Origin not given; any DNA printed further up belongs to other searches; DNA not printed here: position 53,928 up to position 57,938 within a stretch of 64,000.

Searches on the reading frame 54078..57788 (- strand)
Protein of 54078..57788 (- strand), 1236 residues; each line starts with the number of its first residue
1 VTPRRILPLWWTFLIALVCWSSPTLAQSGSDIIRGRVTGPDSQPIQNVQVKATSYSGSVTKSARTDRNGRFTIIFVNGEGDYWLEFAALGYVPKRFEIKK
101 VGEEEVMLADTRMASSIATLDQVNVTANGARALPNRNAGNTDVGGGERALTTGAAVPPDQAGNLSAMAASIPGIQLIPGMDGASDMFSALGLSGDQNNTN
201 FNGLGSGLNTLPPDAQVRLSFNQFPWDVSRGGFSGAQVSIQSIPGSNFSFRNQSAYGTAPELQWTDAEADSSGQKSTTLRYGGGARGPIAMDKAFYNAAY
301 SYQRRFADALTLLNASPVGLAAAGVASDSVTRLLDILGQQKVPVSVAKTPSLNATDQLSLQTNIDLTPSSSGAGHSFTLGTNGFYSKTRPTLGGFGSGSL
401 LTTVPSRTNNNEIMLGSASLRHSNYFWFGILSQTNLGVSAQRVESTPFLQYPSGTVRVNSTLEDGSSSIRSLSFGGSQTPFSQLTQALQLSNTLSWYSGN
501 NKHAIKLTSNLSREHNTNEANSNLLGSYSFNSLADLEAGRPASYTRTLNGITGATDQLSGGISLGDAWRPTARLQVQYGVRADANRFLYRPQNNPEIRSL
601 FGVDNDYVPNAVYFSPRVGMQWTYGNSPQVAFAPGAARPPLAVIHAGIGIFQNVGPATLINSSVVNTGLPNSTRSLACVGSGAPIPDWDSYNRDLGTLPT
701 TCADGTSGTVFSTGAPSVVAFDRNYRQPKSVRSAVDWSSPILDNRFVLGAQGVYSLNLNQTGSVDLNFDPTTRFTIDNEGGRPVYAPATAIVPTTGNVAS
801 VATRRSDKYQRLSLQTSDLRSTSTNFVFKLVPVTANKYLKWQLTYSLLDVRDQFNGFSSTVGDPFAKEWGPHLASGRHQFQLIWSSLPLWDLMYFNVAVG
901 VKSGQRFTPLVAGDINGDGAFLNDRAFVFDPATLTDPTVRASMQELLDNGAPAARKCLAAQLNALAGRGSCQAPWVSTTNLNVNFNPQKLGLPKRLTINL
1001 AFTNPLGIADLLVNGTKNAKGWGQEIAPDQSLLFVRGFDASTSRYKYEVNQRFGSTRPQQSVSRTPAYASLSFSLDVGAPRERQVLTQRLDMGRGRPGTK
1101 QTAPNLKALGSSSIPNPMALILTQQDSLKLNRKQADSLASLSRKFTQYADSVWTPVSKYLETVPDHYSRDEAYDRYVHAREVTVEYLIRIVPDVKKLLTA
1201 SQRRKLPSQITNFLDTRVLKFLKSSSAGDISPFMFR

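Call 59: search_protein_families(library=pfam, proteins=[window:54078-57788:-], max_evalue=0.0001)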
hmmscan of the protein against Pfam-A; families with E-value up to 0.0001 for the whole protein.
window:54078-57788:- (1236 aa): 3 families
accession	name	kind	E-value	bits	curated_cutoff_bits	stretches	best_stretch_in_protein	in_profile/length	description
PF25183.1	OMP_b-brl_4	-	9e-15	54.6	30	1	432-825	220-619/838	Outer membrane beta barrel domain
PF13620.12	CarboxypepD_reg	-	3.6e-13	50.1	32.3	1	33-98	2-66/82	Carboxypeptidase regulatory-like domain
PF13715.12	CarbopepD_reg_2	-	2e-06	28.2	32.2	1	33-125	1-88/88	CarboxypepD_reg-like domain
